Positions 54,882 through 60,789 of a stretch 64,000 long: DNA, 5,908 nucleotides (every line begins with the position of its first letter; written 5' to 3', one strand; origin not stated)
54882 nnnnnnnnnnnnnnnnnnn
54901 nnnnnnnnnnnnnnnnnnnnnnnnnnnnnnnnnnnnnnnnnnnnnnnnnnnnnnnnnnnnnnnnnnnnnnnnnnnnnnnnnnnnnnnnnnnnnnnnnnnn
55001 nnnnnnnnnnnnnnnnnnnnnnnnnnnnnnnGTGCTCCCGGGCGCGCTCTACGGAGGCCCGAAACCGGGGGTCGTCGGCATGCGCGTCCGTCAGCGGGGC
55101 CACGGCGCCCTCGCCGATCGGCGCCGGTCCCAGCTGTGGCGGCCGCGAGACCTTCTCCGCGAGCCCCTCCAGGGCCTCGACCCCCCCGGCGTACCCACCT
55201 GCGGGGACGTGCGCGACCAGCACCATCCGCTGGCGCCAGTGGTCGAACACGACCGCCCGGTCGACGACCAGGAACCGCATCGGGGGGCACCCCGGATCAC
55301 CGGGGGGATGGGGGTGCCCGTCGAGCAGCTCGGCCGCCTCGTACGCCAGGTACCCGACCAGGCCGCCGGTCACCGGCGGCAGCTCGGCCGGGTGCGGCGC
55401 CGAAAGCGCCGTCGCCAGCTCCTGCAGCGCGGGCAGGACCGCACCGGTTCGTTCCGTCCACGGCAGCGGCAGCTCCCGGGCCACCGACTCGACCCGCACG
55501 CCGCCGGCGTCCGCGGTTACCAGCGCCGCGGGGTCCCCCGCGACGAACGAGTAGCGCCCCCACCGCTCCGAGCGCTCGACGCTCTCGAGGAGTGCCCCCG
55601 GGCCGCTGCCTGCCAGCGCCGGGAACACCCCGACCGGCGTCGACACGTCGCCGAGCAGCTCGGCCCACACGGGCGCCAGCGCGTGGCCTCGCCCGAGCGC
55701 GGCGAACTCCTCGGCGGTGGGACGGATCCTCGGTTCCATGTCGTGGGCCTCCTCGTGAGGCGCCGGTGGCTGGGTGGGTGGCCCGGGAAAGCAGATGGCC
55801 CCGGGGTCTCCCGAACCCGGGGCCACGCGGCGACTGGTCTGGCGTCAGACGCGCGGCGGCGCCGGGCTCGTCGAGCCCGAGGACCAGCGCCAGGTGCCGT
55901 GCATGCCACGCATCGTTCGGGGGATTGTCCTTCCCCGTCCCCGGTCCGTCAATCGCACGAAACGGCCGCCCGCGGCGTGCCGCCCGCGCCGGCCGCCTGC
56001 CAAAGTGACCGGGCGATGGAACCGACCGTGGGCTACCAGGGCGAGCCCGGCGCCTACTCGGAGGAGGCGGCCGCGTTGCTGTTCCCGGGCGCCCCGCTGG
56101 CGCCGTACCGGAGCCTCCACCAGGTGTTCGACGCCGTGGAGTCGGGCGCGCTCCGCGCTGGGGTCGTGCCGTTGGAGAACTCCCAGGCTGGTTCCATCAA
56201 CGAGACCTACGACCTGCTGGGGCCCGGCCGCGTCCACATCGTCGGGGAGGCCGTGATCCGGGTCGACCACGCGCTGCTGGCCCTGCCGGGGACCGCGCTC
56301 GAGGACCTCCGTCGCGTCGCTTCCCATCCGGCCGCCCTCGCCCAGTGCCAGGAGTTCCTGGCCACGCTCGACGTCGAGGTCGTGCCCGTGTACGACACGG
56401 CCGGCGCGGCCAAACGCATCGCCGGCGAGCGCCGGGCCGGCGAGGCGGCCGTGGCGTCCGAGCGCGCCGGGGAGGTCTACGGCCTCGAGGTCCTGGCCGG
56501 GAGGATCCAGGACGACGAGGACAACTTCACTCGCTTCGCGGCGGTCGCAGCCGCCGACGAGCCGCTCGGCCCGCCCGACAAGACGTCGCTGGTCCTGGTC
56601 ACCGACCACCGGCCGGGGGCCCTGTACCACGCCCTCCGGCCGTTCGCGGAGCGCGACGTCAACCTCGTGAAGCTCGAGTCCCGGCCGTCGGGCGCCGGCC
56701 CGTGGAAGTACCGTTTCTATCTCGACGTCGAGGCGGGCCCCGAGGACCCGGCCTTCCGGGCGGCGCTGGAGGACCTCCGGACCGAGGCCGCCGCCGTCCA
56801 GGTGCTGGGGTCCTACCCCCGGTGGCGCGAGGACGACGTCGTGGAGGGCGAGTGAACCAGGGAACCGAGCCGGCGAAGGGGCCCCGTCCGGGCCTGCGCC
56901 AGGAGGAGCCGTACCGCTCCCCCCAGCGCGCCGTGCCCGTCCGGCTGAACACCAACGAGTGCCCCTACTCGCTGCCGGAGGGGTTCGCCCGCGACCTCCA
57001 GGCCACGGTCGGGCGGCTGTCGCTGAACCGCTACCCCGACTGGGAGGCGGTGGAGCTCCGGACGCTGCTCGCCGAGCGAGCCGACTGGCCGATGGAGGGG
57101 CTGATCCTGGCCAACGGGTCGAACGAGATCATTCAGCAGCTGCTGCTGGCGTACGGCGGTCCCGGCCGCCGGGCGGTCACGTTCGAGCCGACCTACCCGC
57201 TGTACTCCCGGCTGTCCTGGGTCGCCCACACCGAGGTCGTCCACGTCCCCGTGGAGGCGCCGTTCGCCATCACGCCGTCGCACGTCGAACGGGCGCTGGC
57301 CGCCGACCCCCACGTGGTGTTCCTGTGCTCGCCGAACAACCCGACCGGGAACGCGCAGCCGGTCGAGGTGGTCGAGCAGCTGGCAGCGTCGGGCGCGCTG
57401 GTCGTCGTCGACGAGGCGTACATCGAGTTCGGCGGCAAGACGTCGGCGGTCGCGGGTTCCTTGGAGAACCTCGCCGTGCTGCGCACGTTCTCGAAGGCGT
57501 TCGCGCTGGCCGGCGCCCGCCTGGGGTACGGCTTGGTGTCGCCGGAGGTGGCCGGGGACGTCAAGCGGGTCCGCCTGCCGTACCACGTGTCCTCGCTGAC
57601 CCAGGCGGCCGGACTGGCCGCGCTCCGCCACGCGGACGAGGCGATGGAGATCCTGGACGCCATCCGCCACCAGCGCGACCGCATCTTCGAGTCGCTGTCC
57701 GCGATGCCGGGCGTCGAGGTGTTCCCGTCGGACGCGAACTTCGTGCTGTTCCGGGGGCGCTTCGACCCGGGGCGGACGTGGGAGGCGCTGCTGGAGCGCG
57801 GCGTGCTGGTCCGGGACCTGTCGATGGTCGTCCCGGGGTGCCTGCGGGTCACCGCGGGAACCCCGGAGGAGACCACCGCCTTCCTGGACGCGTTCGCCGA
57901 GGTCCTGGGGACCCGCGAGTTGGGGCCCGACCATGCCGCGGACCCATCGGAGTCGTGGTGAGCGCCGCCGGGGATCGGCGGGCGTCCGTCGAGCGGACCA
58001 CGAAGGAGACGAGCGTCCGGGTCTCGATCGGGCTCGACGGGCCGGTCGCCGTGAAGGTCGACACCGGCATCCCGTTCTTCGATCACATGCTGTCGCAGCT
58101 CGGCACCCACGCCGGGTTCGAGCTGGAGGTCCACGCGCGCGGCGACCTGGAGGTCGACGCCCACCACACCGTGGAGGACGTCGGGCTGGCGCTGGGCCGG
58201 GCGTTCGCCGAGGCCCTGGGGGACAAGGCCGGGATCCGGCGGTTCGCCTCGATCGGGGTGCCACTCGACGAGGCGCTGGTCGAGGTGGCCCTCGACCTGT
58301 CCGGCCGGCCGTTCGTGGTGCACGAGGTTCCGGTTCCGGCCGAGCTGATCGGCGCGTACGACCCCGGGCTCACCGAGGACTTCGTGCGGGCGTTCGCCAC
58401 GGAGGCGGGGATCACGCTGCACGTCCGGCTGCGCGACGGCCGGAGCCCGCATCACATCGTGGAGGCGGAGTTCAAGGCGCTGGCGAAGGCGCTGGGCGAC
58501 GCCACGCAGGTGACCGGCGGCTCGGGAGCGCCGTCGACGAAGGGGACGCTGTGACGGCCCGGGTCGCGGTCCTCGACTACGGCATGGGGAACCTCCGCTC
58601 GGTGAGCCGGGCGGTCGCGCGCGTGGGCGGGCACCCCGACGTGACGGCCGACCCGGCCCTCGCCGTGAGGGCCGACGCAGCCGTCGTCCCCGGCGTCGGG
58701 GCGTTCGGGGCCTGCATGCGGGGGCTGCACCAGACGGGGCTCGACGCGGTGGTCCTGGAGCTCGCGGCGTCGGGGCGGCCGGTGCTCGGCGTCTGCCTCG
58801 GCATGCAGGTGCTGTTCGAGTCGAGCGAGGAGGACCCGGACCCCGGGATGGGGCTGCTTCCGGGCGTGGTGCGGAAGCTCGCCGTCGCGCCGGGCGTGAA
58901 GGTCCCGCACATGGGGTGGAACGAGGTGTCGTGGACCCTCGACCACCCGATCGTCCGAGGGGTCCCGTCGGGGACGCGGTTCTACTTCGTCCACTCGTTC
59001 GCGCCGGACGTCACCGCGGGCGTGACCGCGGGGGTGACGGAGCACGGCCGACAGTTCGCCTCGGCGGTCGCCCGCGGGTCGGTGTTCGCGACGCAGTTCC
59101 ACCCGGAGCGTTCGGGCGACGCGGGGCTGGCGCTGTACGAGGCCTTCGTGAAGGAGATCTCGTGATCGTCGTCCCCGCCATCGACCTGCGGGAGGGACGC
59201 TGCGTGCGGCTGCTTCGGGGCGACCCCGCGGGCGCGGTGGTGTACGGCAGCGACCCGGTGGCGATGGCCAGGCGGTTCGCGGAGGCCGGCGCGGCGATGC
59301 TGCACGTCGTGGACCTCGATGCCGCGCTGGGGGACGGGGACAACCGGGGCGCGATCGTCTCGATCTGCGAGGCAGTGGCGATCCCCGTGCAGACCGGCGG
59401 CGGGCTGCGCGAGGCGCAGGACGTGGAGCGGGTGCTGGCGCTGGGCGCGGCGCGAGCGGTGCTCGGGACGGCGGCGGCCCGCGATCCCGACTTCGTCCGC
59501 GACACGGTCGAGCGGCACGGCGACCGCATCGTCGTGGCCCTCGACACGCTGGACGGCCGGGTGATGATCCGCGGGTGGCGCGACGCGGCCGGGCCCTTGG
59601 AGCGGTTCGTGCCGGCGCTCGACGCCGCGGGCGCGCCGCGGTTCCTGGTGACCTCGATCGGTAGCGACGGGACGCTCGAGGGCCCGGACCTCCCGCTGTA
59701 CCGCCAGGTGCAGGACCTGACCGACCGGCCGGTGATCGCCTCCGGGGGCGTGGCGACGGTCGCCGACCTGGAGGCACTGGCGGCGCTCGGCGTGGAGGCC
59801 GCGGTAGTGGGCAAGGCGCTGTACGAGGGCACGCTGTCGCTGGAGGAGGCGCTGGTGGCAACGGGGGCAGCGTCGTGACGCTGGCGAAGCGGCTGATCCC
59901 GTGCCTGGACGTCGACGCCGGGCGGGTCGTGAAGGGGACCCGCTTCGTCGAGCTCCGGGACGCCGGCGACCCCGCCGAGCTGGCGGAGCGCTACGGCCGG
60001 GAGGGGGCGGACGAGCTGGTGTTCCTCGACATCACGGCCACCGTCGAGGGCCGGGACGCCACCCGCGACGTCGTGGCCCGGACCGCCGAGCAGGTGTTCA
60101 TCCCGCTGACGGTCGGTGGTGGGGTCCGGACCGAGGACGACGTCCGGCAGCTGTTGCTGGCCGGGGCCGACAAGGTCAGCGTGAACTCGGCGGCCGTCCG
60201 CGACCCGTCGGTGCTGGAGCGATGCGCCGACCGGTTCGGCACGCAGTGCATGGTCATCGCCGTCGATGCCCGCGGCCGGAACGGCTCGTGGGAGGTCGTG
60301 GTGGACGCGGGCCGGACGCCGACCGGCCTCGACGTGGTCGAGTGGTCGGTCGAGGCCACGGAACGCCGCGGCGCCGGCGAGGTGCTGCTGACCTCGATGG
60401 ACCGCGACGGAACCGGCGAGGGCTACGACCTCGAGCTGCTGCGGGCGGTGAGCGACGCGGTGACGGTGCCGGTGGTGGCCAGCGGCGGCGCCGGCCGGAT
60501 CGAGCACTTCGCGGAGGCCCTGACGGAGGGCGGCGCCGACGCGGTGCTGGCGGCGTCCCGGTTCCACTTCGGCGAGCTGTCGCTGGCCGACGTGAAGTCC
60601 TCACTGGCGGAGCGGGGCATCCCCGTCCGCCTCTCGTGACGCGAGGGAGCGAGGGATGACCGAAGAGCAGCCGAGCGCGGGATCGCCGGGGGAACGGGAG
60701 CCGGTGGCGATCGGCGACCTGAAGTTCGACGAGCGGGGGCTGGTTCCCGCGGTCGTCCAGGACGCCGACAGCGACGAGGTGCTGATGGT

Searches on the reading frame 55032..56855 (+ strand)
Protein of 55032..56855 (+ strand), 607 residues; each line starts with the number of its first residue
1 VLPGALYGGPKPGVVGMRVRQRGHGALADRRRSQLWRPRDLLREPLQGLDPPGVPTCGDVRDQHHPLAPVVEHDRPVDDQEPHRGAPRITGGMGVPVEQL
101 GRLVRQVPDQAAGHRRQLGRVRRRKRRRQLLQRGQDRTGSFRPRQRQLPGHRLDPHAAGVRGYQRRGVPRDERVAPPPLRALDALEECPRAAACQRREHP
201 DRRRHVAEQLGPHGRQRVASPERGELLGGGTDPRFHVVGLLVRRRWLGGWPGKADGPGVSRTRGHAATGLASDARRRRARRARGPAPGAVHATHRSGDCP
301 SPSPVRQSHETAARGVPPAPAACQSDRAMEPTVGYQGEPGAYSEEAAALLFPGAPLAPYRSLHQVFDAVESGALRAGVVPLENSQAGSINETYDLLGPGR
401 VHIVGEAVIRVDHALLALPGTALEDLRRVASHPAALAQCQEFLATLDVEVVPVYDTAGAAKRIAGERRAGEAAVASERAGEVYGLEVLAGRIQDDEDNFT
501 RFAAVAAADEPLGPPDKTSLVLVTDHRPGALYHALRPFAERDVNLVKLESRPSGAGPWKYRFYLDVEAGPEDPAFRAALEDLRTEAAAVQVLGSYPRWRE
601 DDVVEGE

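Call 14: search_protein_families(library=pfam, proteins=[window:55032-56855:+], max_evalue=0.001)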
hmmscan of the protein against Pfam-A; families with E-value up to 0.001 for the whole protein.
window:55032-56855:+ (607 aa): 2 families
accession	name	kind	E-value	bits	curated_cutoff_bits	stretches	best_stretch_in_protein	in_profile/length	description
PF00800.23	PDT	-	2e-58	197.6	25.2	1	333-507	1-178/181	Prephenate dehydratase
PF01842.31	ACT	-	1.8e-08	34.4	27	1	522-583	6-65/66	ACT domain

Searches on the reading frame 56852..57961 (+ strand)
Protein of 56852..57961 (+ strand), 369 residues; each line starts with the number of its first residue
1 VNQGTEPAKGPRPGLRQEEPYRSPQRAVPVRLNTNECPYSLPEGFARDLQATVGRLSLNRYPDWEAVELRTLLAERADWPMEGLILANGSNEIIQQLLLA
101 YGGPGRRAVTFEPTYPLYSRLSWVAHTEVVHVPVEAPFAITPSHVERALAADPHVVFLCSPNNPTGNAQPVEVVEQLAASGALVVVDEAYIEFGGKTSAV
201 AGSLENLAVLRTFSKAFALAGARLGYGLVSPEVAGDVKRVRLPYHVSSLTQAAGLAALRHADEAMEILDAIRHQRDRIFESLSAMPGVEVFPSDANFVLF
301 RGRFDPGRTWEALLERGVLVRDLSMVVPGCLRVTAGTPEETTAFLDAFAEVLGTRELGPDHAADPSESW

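Call 60: search_protein_families(library=pfam, proteins=[window:56852-57961:+], max_evalue=0.001)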
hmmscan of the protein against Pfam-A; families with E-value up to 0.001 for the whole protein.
window:56852-57961:+ (369 aa): 3 families
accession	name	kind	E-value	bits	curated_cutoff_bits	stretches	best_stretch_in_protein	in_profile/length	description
PF00155.27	Aminotran_1_2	-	4.3e-55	187.8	19.7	1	30-347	4-360/361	Aminotransferase class I and II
PF00266.25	Aminotran_5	-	1.1e-05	25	21.5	1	127-189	114-177/371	Aminotransferase class-V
PF04864.19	Alliinase_C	-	0.00079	18.9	22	1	150-231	135-210/363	Allinase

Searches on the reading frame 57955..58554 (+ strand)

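Call 60: search_protein_families(library=pfam, proteins=[window:57955-58554:+], max_evalue=0.001)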
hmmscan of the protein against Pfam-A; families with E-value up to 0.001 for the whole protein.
window:57955-58554:+ (199 aa): 1 family
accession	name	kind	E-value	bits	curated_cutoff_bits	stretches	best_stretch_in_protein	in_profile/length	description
PF00475.24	IGPD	-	4.7e-60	202.3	27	1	37-180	1-144/144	Imidazoleglycerol-phosphate dehydratase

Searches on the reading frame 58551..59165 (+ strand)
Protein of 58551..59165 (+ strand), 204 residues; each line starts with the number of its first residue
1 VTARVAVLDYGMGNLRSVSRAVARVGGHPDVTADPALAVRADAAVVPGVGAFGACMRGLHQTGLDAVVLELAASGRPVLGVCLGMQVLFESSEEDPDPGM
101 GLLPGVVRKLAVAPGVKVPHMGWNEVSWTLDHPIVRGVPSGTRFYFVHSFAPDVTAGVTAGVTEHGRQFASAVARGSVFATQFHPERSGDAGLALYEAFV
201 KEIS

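Call 60: search_protein_families(library=pfam, proteins=[window:58551-59165:+], max_evalue=0.001)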
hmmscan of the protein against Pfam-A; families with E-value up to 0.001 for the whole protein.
window:58551-59165:+ (204 aa): 3 families
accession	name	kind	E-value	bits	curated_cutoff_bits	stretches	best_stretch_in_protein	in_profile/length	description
PF00117.34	GATase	-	2.2e-15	57.3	22.8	1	7-190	2-176/190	Glutamine amidotransferase class-I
PF01174.25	SNO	-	7.4e-05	23.1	27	0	38-109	31-102/188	SNO glutamine amidotransferase family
PF07685.20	GATase_3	-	0.00014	22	27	1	34-104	34-112/196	CobB/CobQ-like glutamine amidotransferase domain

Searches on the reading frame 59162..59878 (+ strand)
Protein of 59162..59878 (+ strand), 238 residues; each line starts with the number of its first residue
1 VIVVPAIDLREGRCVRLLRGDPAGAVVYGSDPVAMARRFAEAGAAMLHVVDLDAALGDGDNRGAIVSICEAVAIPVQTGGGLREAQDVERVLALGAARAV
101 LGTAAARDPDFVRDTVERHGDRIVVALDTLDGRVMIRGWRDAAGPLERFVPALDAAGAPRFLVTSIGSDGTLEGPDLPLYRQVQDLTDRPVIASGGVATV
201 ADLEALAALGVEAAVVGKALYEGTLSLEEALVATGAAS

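Call 60: search_protein_families(library=pfam, proteins=[window:59162-59878:+], max_evalue=0.001)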
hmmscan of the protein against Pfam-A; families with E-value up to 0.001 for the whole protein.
window:59162-59878:+ (238 aa): 6 families
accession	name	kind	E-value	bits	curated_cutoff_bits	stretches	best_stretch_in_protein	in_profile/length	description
PF00977.27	His_biosynth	-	4.8e-70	236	23.6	1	3-225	2-227/228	Histidine biosynthesis protein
PF03060.21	NMO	-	1.4e-08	34.9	28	1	66-104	186-224/331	Nitronate monooxygenase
PF01207.24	Dus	-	8.1e-06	25.6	20.4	0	60-115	171-229/311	Dihydrouridine synthase (Dus)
PF05690.20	ThiG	-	1.1e-05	25.4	23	1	26-112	127-214/247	Thiazole biosynthesis protein ThiG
PF00478.31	IMPDH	-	0.00019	21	25.6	0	66-107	200-241/345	IMP dehydrogenase / GMP reductase domain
PF00218.27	IGPS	-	0.00094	18.9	27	0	187-222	208-243/254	Indole-3-glycerol phosphate synthase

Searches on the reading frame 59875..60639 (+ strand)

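Call 60: search_protein_families(library=pfam, proteins=[window:59875-60639:+], max_evalue=0.001)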
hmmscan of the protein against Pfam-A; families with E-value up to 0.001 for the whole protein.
window:59875-60639:+ (254 aa): 6 families
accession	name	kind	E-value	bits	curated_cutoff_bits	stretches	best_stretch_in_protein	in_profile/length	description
PF00977.27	His_biosynth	-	2.2e-79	266.5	23.6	1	6-235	1-227/228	Histidine biosynthesis protein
PF03060.21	NMO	-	9.7e-08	32.2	28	1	185-230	181-225/331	Nitronate monooxygenase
PF02581.23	TMP-TENI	-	3.5e-06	26.9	27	0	35-106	107-179/180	Thiamine monophosphate synthase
PF05690.20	ThiG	-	1.7e-05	24.7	23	0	179-228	156-205/247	Thiazole biosynthesis protein ThiG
PF01207.24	Dus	-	3.3e-05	23.6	20.4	0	62-119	171-228/311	Dihydrouridine synthase (Dus)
PF04309.18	G3P_antiterm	-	0.00026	20.9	27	0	65-106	129-170/173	Glycerol-3-phosphate responsive antiterminator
